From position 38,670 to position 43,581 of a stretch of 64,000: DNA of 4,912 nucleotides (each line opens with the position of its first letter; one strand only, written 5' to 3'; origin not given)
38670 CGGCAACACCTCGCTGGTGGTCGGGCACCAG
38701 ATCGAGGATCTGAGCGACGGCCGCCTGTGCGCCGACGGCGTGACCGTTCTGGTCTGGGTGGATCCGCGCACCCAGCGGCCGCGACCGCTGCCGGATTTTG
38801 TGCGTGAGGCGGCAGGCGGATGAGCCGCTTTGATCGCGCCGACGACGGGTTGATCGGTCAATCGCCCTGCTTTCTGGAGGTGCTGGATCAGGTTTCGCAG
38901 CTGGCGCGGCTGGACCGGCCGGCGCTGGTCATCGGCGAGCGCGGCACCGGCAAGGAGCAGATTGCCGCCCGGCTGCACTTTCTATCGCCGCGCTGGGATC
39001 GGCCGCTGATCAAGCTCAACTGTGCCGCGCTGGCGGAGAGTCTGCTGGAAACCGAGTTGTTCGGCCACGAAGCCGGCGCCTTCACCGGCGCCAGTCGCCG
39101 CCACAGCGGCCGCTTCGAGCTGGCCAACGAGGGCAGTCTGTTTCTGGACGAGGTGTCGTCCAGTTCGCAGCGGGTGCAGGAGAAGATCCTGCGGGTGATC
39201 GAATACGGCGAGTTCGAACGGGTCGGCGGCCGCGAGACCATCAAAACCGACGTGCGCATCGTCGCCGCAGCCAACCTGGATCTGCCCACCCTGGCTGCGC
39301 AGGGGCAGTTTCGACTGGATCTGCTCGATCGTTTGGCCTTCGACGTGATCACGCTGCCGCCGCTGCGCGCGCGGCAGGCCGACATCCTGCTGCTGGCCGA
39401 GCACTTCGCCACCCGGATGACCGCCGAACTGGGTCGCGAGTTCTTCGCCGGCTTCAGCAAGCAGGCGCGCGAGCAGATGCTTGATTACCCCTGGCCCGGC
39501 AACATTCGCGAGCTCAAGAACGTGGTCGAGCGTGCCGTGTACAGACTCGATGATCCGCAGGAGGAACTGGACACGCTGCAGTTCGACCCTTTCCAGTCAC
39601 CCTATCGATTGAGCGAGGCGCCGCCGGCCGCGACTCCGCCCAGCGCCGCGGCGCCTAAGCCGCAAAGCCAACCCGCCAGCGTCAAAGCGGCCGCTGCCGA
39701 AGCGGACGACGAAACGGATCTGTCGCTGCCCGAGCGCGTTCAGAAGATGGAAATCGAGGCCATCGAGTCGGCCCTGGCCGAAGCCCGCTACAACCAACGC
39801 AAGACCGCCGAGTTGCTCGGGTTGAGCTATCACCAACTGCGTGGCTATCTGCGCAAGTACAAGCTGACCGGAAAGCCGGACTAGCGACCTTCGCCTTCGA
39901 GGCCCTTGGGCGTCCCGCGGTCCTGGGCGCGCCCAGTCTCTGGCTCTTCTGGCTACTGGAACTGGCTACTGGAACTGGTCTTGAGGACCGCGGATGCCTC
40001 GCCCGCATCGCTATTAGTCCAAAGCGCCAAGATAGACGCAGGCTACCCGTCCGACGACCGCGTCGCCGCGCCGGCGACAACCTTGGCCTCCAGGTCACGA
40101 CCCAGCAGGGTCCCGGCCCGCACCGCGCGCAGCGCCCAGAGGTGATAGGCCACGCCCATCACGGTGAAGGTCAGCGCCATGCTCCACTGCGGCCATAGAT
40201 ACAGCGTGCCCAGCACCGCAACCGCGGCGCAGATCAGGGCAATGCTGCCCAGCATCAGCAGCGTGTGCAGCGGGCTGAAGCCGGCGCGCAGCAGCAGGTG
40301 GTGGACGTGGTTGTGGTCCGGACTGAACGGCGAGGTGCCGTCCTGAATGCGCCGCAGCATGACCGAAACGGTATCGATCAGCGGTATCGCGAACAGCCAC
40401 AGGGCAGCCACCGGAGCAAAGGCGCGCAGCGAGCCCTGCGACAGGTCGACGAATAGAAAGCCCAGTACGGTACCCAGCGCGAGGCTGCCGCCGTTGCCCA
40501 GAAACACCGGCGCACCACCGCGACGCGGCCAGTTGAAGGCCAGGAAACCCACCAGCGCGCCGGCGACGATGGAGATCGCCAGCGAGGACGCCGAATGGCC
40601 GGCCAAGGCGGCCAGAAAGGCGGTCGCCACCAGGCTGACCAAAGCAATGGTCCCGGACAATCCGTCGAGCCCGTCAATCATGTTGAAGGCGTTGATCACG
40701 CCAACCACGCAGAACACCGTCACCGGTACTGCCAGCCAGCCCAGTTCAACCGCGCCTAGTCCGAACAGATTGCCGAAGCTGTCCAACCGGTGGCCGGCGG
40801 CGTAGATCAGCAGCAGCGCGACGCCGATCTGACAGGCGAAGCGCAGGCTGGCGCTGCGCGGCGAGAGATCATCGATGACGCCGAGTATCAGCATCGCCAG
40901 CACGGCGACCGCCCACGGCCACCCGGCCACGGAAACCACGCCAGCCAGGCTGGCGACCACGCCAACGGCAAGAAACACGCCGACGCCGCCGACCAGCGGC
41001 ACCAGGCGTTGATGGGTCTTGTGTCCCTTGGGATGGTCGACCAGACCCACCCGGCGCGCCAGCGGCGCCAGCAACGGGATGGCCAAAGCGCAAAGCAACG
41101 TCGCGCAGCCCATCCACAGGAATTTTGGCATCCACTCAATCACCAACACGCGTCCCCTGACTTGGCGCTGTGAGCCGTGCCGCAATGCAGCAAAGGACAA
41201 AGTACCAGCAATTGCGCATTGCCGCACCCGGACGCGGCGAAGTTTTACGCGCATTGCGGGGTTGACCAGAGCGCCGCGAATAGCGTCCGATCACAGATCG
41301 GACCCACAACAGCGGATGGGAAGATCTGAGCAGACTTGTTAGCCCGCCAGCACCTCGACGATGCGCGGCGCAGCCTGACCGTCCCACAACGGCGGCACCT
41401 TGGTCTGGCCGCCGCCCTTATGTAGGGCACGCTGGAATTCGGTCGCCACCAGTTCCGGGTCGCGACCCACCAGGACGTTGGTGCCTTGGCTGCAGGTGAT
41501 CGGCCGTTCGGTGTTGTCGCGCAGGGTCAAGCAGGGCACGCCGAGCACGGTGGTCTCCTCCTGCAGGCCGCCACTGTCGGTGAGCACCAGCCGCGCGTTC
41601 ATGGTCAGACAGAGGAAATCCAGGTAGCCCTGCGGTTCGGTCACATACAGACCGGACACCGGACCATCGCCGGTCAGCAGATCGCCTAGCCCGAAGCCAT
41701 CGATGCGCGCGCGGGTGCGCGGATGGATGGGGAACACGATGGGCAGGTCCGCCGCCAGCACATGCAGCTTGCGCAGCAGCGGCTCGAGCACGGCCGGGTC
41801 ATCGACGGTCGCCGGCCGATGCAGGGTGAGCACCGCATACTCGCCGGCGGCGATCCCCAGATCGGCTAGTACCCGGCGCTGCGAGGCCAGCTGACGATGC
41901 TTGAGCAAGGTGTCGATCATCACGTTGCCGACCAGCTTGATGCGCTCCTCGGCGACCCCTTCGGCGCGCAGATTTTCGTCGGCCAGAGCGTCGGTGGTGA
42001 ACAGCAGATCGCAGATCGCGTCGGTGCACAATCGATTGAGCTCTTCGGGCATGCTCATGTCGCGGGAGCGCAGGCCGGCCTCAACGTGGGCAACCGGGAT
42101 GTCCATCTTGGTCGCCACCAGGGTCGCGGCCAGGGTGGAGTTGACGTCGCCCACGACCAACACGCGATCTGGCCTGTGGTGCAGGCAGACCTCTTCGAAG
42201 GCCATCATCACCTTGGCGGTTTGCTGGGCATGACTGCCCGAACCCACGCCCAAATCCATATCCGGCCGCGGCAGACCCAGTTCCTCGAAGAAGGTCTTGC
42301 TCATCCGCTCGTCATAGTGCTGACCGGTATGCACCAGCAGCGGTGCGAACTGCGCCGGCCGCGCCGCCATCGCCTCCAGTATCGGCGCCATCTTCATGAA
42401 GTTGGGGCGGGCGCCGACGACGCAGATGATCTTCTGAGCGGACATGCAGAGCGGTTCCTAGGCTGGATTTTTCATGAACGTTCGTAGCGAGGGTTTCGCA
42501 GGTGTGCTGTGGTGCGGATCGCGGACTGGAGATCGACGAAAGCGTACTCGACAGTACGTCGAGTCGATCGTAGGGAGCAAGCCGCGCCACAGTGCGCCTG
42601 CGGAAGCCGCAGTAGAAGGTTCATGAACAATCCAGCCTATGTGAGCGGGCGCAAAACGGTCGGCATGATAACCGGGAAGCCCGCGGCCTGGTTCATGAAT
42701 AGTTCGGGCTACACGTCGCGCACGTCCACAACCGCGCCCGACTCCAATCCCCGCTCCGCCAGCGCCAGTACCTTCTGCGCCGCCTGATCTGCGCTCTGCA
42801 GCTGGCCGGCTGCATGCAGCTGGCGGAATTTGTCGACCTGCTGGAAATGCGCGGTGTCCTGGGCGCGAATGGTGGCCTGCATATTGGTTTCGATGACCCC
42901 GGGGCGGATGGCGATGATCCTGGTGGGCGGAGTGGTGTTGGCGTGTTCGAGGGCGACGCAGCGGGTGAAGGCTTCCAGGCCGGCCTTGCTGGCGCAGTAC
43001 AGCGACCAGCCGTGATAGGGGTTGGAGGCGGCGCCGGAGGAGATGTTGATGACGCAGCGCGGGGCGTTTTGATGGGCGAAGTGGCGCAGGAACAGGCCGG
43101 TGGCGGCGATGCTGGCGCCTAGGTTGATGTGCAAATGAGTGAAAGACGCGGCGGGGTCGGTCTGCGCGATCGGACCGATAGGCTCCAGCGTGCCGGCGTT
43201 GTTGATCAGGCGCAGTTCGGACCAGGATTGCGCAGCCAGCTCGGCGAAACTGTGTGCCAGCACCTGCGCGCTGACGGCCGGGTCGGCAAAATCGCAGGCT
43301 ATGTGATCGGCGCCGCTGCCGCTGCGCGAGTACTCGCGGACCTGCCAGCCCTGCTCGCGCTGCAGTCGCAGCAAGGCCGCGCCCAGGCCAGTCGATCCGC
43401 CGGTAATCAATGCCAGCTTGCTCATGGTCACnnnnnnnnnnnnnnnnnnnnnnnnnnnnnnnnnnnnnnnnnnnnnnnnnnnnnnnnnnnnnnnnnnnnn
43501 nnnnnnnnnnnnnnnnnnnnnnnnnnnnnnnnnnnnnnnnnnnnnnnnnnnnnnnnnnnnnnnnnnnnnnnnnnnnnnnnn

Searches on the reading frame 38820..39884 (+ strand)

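Call 6: search_protein_families(library=pfam, proteins=[window:38820-39884:+], max_evalue=0.001)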
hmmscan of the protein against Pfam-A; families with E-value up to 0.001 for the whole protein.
window:38820-39884:+ (354 aa): 6 families
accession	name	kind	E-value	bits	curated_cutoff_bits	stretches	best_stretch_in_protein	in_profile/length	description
PF00158.32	Sigma54_activat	-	1.8e-56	190.9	20.2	1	11-174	1-164/168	Sigma-54 interaction domain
PF25601.1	AAA_lid_14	-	4.1e-19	68.6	27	1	183-255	1-72/87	AAA+ ATPase lid domain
PF14532.12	Sigma54_activ_2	-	4e-14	53.5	25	1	12-182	1-138/138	Sigma-54 interaction domain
PF02954.25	HTH_8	-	1.1e-06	28.6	22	1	310-347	5-42/42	Bacterial regulatory protein, Fis family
PF01078.27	Mg_chelatase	-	4.8e-06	26.6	20.3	0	89-153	92-158/207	Magnesium chelatase, subunit ChlI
PF07728.20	AAA_5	-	8.5e-06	26.3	22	1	36-152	3-122/139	AAA domain (dynein-related subfamily)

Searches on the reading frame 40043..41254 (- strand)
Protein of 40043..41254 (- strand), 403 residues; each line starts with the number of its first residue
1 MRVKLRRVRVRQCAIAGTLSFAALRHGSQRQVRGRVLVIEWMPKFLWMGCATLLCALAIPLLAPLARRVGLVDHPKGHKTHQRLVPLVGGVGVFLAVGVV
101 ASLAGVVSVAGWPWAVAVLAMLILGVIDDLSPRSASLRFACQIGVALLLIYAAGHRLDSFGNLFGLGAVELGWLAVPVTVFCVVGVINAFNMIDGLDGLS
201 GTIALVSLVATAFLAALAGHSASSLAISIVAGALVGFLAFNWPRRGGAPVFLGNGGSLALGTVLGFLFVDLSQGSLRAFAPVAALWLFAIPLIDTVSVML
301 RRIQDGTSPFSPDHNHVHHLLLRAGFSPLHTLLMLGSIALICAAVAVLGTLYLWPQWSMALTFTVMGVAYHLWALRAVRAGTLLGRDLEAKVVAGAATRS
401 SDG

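Call 6: search_protein_families(library=pfam, proteins=[window:40043-41254:-], max_evalue=0.001)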
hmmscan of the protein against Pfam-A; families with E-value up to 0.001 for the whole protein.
window:40043-41254:- (403 aa): 1 family
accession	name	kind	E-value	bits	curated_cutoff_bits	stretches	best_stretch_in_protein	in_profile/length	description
PF00953.26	Glycos_transf_4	-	6.4e-37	127.4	27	1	114-270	4-158/160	Glycosyl transferase family 4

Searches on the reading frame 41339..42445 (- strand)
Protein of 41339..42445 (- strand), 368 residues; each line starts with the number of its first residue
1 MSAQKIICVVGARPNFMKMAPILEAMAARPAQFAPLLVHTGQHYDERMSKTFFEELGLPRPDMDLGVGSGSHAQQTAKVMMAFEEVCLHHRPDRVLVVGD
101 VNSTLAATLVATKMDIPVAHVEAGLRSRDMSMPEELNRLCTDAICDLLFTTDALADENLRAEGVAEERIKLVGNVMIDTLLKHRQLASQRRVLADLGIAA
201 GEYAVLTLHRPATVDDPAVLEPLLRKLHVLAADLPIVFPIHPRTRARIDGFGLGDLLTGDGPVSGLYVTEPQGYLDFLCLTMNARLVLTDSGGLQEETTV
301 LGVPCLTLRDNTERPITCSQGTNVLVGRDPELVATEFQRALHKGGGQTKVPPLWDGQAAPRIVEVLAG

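Call 44: search_protein_families(library=pfam, proteins=[window:41339-42445:-], max_evalue=0.001)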
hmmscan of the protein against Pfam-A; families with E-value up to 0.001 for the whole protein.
window:41339-42445:- (368 aa): 1 family
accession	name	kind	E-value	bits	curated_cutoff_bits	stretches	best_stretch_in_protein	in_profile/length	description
PF02350.25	Epimerase_2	-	5.2e-104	348.3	30.6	1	31-366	7-346/347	UDP-N-acetylglucosamine 2-epimerase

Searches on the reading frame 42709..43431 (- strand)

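Call 44: search_protein_families(library=pfam, proteins=[window:42709-43431:-], max_evalue=0.001)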
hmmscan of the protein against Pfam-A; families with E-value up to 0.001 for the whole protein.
window:42709-43431:- (240 aa): 3 families
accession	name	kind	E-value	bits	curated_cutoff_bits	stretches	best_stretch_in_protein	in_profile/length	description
PF00106.31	adh_short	-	6.5e-28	98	26.6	1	5-191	1-193/195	short chain dehydrogenase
PF13561.12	adh_short_C2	-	1.6e-18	67.6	27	1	19-226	24-218/236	Enoyl-(Acyl carrier protein) reductase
PF23441.1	SDR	-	0.0005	20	27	0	123-196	140-209/258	SDR-like rossmann domain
